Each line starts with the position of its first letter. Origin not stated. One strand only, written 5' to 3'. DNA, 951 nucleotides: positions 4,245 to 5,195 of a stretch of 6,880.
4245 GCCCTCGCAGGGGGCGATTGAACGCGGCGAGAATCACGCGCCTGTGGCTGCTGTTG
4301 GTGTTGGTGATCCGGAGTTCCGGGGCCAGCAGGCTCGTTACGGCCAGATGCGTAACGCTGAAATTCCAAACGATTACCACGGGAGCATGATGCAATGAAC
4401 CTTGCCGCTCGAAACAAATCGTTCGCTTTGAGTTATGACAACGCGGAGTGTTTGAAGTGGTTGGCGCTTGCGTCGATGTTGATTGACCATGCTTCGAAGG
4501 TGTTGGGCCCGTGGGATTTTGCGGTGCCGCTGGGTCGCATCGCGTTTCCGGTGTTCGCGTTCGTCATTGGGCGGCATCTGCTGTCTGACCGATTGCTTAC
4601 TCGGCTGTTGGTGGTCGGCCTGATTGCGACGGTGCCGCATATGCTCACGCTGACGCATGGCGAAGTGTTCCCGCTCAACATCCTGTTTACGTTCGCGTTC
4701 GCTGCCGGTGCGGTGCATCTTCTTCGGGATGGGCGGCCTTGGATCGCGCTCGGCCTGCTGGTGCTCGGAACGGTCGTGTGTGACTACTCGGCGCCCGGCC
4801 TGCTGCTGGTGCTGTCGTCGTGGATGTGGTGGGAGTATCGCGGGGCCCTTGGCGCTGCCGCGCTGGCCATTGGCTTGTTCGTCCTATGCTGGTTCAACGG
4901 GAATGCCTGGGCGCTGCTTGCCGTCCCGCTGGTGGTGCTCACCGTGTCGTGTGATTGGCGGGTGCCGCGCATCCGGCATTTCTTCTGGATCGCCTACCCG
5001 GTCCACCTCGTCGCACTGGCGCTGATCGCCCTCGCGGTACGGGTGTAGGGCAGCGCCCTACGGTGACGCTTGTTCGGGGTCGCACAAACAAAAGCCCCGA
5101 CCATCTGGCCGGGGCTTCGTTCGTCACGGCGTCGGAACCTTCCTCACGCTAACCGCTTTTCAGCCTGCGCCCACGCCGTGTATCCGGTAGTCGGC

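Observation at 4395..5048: TraX-family (pilin N-acetylase-like) membrane protein joined by a 4-nt overlap to the end of an inovirus morphogenesis operon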

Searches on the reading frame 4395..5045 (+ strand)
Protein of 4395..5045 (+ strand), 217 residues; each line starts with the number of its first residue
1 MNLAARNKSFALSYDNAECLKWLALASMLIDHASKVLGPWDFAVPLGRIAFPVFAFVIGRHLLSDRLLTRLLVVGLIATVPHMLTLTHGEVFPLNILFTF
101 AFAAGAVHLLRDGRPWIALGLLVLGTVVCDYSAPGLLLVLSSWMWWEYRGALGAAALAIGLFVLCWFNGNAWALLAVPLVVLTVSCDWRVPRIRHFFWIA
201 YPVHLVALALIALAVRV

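Call 3: search_protein_families(library=pfam, proteins=[window:4395-5045:+], max_evalue=0.1)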
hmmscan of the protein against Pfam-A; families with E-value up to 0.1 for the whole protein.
window:4395-5045:+ (217 aa): 1 family
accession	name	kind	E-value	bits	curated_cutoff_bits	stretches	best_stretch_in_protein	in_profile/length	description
PF05857.17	TraX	-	1.4e-33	117.1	25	1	18-211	3-216/217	TraX protein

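Call 4: search_protein_families(library=ncbifam, proteins=[window:4395-5045:+], max_evalue=0.1)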
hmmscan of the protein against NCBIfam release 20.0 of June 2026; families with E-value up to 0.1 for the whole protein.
window:4395-5045:+ (217 aa): 1 family
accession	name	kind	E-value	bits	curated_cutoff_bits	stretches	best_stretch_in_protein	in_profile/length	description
NF010454.0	PRK13882.1-1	subfamily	2.6e-36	125.4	206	1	16-214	5-207/209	conjugal transfer protein TrbP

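Call 5: search_protein_families(library=phrogs, proteins=[window:4395-5045:+], max_evalue=0.01)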
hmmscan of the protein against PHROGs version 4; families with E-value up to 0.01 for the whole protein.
window:4395-5045:+ (217 aa): 1 family
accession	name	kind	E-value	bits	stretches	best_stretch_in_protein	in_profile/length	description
phrog_5529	-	other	4.1e-39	135.6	1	16-215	5-211/213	transfer protein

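Call 7: search_dna_similar(query=window:4395-5045:+, collection=phages, mode=protein, max_rows=60)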
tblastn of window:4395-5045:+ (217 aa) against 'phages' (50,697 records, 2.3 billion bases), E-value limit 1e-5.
Records with a match: 9; places in all: 9; records where one place covers at least 80% of the query: 0.
Best place of each record, by identity: <60% 9.
By first word of the organism name: Xanthomonas 8; Vibrio 1.
By host as written in the record: Xanthomonas oryzae pv. oryzicola 2; Xanthomonas oryzae ATCC 35933 2; Xanthomonas axonopodis pv. citri 2; Xanthomonas vesicatoria 1; - 1; Xanthomonas campestris 1.
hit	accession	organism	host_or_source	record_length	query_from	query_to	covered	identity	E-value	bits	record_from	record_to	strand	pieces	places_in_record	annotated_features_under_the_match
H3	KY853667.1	Xanthomonas phage Xf409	Xanthomonas oryzae pv. oryzicola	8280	12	170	73%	37.7%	4e-10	64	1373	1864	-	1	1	conjugal transfer protein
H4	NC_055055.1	Xanthomonas phage Xf409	Xanthomonas oryzae pv. oryzicola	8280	12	170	73%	37.7%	4e-10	64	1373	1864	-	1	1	conjugal transfer protein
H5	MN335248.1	Vibrio phage XacF13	Xanthomonas vesicatoria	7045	12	170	73%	37.5%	5e-7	55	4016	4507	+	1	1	hypothetical protein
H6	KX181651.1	Xanthomonas phage Xf109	Xanthomonas oryzae ATCC 35933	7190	12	170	73%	36.5%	7e-8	58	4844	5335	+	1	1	conjugal transfer protein TrbP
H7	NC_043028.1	Xanthomonas phage Xf109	Xanthomonas oryzae ATCC 35933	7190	12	170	73%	36.5%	7e-8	58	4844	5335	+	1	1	conjugal transfer protein TrbP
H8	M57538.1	Xanthomonas phage Cf1c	-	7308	7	170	76%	33.9%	7e-6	52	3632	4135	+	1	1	hypothetical protein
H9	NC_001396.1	Xanthomonas phage Cf1c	Xanthomonas campestris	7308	7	170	76%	33.9%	7e-6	52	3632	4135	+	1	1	transfer protein | Zot-like toxin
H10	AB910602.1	Xanthomonas phage XacF1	Xanthomonas axonopodis pv. citri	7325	7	170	76%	33.9%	7e-6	52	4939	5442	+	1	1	hypothetical protein (x2)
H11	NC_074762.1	Xanthomonas phage XacF1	Xanthomonas axonopodis pv. citri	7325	7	170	76%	33.9%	7e-6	52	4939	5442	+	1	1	hypothetical protein (x2)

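Call 22: find_homologous_proteins(query=window:4395-5045:+, max_evalue=0.00001)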
Query window:4395-5045:+ (217 aa): 21 proteins with E <= 0.00001 among 8000 candidates.
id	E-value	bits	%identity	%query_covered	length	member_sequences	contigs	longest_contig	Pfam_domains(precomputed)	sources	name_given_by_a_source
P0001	9.3e-137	472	100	100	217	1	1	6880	PF05857.18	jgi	-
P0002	3.6e-80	287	66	94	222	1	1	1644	PF05857.18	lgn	-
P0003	8.2e-78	279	68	88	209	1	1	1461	PF05857.18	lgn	-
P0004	1.3e-75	272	62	100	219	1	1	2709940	PF05857.18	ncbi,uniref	ncbi:TraX family protein [Luteimonas sp. 22616]|uniref:TraX family protein n=1 Tax=Luteimonas sp. 22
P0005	2.5e-74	268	63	94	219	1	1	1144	PF05857.18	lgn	-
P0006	4.3e-69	251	60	88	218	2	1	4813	PF05857.18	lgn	-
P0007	1.2e-27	115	42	95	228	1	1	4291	PF05857.18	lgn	-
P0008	4.2e-25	107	42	94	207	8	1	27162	PF05857.18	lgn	-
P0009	5.8e-23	100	41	92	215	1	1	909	PF05857.18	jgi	jgi:hypothetical protein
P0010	8.7e-23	99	40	94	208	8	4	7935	PF05857.18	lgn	-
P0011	1.7e-22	98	39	90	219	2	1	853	PF05857.18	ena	-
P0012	1.4e-21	95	40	94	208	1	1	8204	PF05857.18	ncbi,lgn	ncbi:TPA: TraX family protein [Stenotrophomonas maltophilia]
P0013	1.6e-21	95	41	91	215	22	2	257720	PF05857.18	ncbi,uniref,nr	ncbi:TraX family protein [Stenotrophomonas maltophilia]|uniref:Conjugal transfer protein n=1 Tax=Ste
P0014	3.8e-21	94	36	93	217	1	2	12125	PF05857.18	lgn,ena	-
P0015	3.1e-20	91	42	76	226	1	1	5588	PF05857.18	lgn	-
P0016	8.5e-19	86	36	93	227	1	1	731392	PF05857.18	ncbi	ncbi:TraX family protein [Stenotrophomonas sp. PSU-St22]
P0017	1.5e-17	82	38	95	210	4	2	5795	PF05857.18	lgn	-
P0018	1.6e-16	79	38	96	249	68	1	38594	PF05857.18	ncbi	-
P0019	2.0e-14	72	33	94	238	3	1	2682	PF05857.18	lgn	-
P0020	1.6e-10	59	33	87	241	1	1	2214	PF05857.18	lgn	-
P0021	1.1e-8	53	27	90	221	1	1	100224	PF05857.18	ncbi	-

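Call 23: find_related_loci(query=window:4395-5045:+, collection=genome_contigs, flank=8000)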
Query window:4395-5045:+ (217 aa) in genome_contigs; peptide patterns used: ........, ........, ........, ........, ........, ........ (x = any residue, [..] = any of these).
108 stretches matched a pattern; 3 encode a relative of the query (tblastn E <= 1e-3); 2 distinct loci.
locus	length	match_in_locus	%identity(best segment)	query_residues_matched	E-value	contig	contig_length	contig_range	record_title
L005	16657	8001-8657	61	1-217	1e-80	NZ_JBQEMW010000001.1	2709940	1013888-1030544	Luteimonas sp. 22616 scaffold1, whole genome shotgun sequence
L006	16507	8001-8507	34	5-170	1e-10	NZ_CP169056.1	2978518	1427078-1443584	Pseudoxanthomonas koreensis strain TDY-1 chromosome, complete genome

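Call 26: search_dna_similar(query=window:4395-5045:+, collection=plasmids, mode=protein, max_rows=30, max_evalue=0.001, rows=spread)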
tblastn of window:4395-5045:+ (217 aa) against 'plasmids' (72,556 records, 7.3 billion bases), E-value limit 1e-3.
Records with a match: 105; places in all: 106; records where one place covers at least 80% of the query: 90.
Best place of each record, by identity: <60% 105.
By first word of the organism name: uncultured 39; Pseudomonas 9; Escherichia 7; Xanthomonas 5; Achromobacter 4; Piscirickettsia 4; Aeromonas 3; bacterium 3; Delftia 3; Comamonas 3; and 22 more.
By predicted mobility (MOB-suite, as given by PLSDB): conjugative 82; non-mobilizable 16; mobilizable 7.
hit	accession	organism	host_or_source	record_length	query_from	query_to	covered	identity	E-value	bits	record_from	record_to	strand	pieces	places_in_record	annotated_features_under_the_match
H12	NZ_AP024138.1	Aeromonas caviae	-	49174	11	202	88%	35.9%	4e-14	77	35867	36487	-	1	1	TraX family protein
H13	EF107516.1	uncultured bacterium pMCBF6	-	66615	8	202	90%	34.6%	6e-8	60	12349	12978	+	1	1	trbP: TrbP protein | upf 30.5: putative outer membrane protein | trbN: putative muramidase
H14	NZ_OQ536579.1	Escherichia coli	-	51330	18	202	85%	35.5%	1e-11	70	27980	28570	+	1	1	TraX family protein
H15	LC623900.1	uncultured bacterium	-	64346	18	202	85%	35.5%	2e-11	70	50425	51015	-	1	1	trbP: conjugal transfer protein TrbP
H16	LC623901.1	uncultured bacterium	-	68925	18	202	85%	35.5%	2e-11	70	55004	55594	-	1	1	trbP: conjugal transfer protein TrbP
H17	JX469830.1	uncultured bacterium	-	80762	18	202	85%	35.5%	2e-11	70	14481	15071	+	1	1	mating pair formation protein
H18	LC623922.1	uncultured bacterium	-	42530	2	202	93%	32.3%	4e-5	51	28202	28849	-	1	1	conjugal transfer protein TraX | hypothetical protein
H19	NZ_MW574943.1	Escherichia coli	-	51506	2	202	93%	32.3%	4e-5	51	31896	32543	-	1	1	TraX family protein | hypothetical protein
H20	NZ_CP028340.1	Thauera aromatica K172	Wastewater treatment plant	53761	2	202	93%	32.3%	4e-5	51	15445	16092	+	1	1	TraX family protein | hypothetical protein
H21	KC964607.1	uncultured bacterium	-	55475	2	202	93%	32.3%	4e-5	51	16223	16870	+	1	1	trbP: Conjugal transfer protein TrbP | trbO: Conjugal transfer protein TrbO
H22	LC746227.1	uncultured bacterium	-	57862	2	202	93%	32.3%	4e-5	51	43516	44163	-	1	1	trbP: conjugal transfer protein TrbP | trbO: TrbO protein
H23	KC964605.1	uncultured bacterium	-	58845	2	202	93%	32.3%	4e-5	51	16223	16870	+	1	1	trbP: Conjugal transfer protein TrbP | trbO: Conjugal transfer protein TrbO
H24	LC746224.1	uncultured bacterium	-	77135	2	202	93%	32.3%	4e-5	51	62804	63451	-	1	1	trbP: conjugal transfer protein TrbP | trbO: TrbO protein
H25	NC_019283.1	Delftia acidovorans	-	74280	5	202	91%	32.7%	9e-6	53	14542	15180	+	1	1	TraX family protein | hypothetical protein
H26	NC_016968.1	Comamonas testosteroni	-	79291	5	202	91%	32.7%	9e-6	53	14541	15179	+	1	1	TraX family protein | hypothetical protein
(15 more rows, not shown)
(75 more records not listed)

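Call 29: find_related_loci(query=A1, collection=viral_contigs, flank=6000)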
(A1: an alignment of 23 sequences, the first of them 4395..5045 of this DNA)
Query A1 (217 aa) in viral_contigs; peptide patterns used: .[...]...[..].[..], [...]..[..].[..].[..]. (x = any residue, [..] = any of these).
174 stretches matched a pattern; 147 encode a relative of the query (tblastn E <= 1e-3); the best 80 are kept; 79 distinct loci.
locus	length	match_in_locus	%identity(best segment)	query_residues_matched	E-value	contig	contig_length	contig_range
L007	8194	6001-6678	38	4-212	4e-28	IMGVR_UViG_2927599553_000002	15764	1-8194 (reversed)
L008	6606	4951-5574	37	12-215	5e-27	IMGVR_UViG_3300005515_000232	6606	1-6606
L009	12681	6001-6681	37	5-210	6e-27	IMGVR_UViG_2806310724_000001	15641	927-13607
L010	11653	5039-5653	42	11-212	2e-26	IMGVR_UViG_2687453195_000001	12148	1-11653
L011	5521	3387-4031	38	11-217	3e-26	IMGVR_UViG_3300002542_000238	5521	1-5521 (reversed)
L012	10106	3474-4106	41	4-213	4e-26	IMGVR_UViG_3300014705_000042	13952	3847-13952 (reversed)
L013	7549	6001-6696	36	2-212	5e-26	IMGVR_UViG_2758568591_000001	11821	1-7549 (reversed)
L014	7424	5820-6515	36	2-212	1e-25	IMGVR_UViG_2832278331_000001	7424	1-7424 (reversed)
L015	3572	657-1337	36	5-210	1e-25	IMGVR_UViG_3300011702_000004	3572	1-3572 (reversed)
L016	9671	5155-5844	35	5-213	1e-25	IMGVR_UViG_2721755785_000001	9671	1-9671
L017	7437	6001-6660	39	11-212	2e-25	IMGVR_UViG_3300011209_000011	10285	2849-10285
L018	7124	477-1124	36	5-213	1e-25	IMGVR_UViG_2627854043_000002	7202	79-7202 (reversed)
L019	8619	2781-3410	41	4-212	3e-25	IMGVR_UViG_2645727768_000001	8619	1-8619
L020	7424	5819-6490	36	11-212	3e-25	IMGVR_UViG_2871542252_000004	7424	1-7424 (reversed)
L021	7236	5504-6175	38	11-212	6e-25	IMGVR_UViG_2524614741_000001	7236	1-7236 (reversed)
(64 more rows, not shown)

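Call 49: predict_structure(alignment_id=A2)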
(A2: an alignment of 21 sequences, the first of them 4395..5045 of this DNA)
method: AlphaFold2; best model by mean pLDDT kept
length: 217 residues; sequences in the alignment: 21
mean_pLDDT: 93.0   pTM: 0.89
mean pLDDT of the five models: 93.0, 92.7, 92.7, 92.5, 92.0
residues with pLDDT >= 90: 185; 70-90: 22; 50-70: 5; < 50: 5
segments of 3 or more residues with pLDDT < 50: 1-4
pLDDT, mean of each block of 10 residues (from residue 1): 54 93 97 94 96 98 98 96 85 89 98 98 96 97 96 97 97 97 92 92 96 89
secondary structure, 60 per line:
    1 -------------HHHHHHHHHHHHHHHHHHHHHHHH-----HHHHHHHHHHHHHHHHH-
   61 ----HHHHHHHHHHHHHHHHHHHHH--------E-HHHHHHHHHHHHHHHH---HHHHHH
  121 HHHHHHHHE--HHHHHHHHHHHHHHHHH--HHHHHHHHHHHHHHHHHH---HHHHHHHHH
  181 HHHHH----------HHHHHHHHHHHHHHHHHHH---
elements in order: H14-37 H43-59 H65-85 H96-111 H115-128 H132-148 H151-168 H172-185 H196-214

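Call 53: fold_search(model_id=the predicted structure, library=pdb)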
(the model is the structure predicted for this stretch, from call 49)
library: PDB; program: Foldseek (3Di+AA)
matches with E <= 10: 518; with E <= 0.001: 0
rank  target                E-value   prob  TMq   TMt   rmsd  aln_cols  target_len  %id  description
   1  4pho_B                1.3e-01  0.15  0.14  0.11  24.0       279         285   12  ClyA CC6/264 ox (2-303) (released 2014-09-24)
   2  4pho_A                1.9e-01  0.13  0.14  0.11  21.9       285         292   12  ClyA CC6/264 ox (2-303) (released 2014-09-24)
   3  4phq_D                2.1e-01  0.12  0.14  0.11  23.7       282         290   11  ClyA CC6/264 ox (6-303) (released 2014-09-24)
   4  9jou_A                3.1e-01  0.38  0.25  0.24  13.7       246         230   13  Cryo-EM structure of the zeaxanthin-bound light-driven proton pumping rhodopsin, NM-R1 (released 2025-07-30)
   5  4phq_B                3.6e-01  0.13  0.17  0.14  22.9       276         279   11  ClyA CC6/264 ox (6-303) (released 2014-09-24)
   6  4phq_C                3.7e-01  0.09  0.14  0.11  21.8       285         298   12  ClyA CC6/264 ox (6-303) (released 2014-09-24)
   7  4phq_A                3.9e-01  0.09  0.13  0.11  21.6       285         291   12  ClyA CC6/264 ox (6-303) (released 2014-09-24)
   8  4pjq_A                4.3e-01  0.18  0.19  0.19  22.5       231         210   14  Crystal structure of designed cPPR-polyG protein (released 2014-12-24)
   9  4pho_C                4.3e-01  0.09  0.13  0.11  21.9       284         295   12  ClyA CC6/264 ox (2-303) (released 2014-09-24)
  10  4xnv                  4.9e-01  0.21  0.19  0.13  17.7       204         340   10  The human P2Y1 receptor in complex with BPTU (released 2015-04-01)
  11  7cxr_A                5.6e-01  0.14  0.19  0.14  21.5       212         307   13  Cryo-EM structure of human TMEM120A/TACAN (released 2021-09-01)
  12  6kpf_R                6.4e-01  0.09  0.17  0.14  15.3       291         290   11  Cryo-EM structure of a class A GPCR with G protein complex (released 2020-02-12)
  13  6w25_A                7.0e-01  0.13  0.14  0.08  18.2       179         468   11  Crystal structure of the Melanocortin-4 Receptor (MC4R) in complex with SHU9119 (released 2020-04-29)
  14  7n0k_A                7.7e-01  0.13  0.21  0.16  21.4       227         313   12  Cryo-EM structure of TACAN in the apo form (TMEM120A) (released 2021-09-15)
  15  3o1i_A                8.0e-01  0.09  0.17  0.14  25.8       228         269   14  Crystal Structure of the TorS sensor domain - TorT complex in the absence of ligand (released 2011-12-21)
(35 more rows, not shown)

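Call 61: get_annotated_region(hit=H15, flank=16000)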
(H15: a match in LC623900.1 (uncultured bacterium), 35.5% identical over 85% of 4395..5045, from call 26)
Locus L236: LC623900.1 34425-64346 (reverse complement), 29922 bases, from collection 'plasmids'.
description: Uncultured bacterium plasmid pMNCN061 DNA, complete sequence
organism: uncultured bacterium (NCBI taxid 77133)
taxonomy: Bacteria; ; ; ; ; ; uncultured bacterium
host: -; source: -; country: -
typing (MOB-suite, as given by PLSDB): conjugative; replicon IncP; relaxase MOBP; mating-pair formation MPF_T
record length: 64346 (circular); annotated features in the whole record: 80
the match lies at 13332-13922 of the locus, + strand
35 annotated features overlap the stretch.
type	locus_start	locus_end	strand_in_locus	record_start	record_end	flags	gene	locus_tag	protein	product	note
CDS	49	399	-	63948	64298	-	ssb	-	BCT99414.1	single stranded DNA binding protein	-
CDS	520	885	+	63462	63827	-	trbA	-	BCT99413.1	conjugal transfer protein TrbA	-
CDS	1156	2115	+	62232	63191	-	trbB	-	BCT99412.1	conjugal transfer ATPase TrbB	-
CDS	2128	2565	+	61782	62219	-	trbC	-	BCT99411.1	conjugal transfer protein TrbC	-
CDS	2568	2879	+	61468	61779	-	trbD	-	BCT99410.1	conjugal transfer protein TrbD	-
CDS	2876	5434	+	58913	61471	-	trbE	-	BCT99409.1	TrbE protein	-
CDS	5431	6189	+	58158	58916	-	trbF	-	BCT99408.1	conjugal transfer protein TrbF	-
CDS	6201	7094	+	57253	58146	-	trbG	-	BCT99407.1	conjugal transfer protein TrbG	-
CDS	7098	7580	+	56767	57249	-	trbH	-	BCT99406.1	conjugal transfer protein TrbH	-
CDS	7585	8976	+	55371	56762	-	trbI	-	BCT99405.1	conjugal transfer protein TrbI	-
CDS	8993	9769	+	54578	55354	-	trbJ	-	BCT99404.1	conjugal transfer protein TrbJ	-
CDS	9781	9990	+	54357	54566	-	trbK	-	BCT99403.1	TrbK entry exclusion protein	-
CDS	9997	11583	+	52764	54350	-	trbL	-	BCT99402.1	TrbL protein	-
CDS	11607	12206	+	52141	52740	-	trbM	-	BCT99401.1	conjugal transfer protein TrbM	-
CDS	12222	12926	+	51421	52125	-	trbN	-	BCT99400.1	conjugal transfer protein TrbN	-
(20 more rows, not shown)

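Call 74: find_encoding_contigs(protein=P0014, flank=7000, max_places=2)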
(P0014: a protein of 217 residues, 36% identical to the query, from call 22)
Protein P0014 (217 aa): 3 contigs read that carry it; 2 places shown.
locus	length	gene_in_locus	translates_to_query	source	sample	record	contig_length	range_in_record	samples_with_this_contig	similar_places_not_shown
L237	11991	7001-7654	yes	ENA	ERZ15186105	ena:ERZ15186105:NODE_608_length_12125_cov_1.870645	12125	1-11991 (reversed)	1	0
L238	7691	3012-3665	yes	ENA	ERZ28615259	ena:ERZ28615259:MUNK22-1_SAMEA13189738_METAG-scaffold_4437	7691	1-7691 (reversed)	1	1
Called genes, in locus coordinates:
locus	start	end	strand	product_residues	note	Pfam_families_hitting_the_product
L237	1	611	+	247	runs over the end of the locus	?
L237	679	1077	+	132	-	PF00376:MerR, PF13411:MerR_1, PF09278:MerR-DNA-bind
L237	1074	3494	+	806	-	PF04945:YHS, PF19335:HMBD, PF00122:E1-E2_ATPase, PF00702:Hydrolase, PF08282:Hydrolase_3 (faint)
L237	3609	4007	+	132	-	PF13511:DUF4124 (weak)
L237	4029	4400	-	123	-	PF07022:Phage_CI_repr (weak), PF12472:DUF3693 (weak)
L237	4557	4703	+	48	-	-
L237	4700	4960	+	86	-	-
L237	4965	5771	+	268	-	PF23343:REP_ORF2-G2P, PF05840:Phage_GPA (faint)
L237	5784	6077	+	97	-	PF02303:Phage_DNA_bind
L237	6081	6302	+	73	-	-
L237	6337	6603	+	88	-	-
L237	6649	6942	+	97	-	-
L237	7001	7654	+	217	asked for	PF05857:TraX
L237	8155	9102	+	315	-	-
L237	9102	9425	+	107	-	PF10734:DUF2523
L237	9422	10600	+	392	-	PF05707:Zot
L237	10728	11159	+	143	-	PF13511:DUF4124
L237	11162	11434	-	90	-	-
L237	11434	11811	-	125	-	-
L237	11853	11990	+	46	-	?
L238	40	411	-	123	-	PF07022:Phage_CI_repr (weak), PF12472:DUF3693 (weak)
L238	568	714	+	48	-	-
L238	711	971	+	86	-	-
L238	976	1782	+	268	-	PF23343:REP_ORF2-G2P, PF05840:Phage_GPA (faint)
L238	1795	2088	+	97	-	PF02303:Phage_DNA_bind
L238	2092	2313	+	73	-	-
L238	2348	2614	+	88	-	-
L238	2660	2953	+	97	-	-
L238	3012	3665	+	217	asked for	PF05857:TraX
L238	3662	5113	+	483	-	-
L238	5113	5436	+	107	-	PF10734:DUF2523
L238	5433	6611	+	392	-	PF05707:Zot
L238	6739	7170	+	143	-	PF13511:DUF4124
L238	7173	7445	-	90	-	-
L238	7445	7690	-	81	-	?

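Call 75: find_encoding_contigs(protein=P0015, flank=7000, max_places=2)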
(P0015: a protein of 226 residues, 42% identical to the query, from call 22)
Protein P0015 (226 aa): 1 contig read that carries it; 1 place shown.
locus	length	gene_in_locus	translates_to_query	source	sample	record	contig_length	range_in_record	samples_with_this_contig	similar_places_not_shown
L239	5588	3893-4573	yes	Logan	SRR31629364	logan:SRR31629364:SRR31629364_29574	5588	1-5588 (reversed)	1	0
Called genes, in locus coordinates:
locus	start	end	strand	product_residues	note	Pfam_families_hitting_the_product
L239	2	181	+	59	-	?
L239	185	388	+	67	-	-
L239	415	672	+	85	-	-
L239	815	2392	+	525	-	-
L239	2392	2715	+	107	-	PF10734:DUF2523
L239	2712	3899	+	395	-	PF05707:Zot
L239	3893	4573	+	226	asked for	PF05857:TraX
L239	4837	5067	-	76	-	-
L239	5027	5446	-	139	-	PF12472:DUF3693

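Call 76: find_encoding_contigs(protein=P0017, flank=7000, max_places=2)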
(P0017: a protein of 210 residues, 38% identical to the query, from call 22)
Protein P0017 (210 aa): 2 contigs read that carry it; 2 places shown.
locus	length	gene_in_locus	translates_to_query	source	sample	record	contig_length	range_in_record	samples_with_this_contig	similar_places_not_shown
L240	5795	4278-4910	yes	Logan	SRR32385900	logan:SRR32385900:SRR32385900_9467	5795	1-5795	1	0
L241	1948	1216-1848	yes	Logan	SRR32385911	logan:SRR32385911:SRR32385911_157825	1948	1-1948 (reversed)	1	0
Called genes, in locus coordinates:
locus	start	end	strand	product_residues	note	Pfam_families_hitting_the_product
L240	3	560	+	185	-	?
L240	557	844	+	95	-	PF02303:Phage_DNA_bind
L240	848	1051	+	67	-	-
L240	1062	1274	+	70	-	PF05356:Phage_Coat_B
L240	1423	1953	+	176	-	-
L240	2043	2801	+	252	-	-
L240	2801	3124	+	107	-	PF10734:DUF2523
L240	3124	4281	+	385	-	PF05707:Zot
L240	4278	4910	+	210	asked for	PF05857:TraX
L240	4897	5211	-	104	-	-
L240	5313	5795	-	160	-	?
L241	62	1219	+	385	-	PF05707:Zot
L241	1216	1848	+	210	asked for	PF05857:TraX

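Call 77: find_encoding_contigs(protein=P0007, flank=7000, max_places=2)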
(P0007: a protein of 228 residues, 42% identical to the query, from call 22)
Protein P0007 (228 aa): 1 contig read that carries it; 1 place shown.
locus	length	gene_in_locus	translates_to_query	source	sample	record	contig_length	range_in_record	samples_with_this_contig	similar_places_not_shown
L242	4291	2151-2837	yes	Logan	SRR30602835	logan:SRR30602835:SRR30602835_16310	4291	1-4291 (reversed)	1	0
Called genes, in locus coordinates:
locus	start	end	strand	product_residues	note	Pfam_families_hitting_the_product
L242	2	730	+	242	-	?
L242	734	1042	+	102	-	PF10734:DUF2523 (weak)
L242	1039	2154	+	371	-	PF05707:Zot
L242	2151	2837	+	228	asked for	PF05857:TraX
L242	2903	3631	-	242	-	PF10899:AbiGi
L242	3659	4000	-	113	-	-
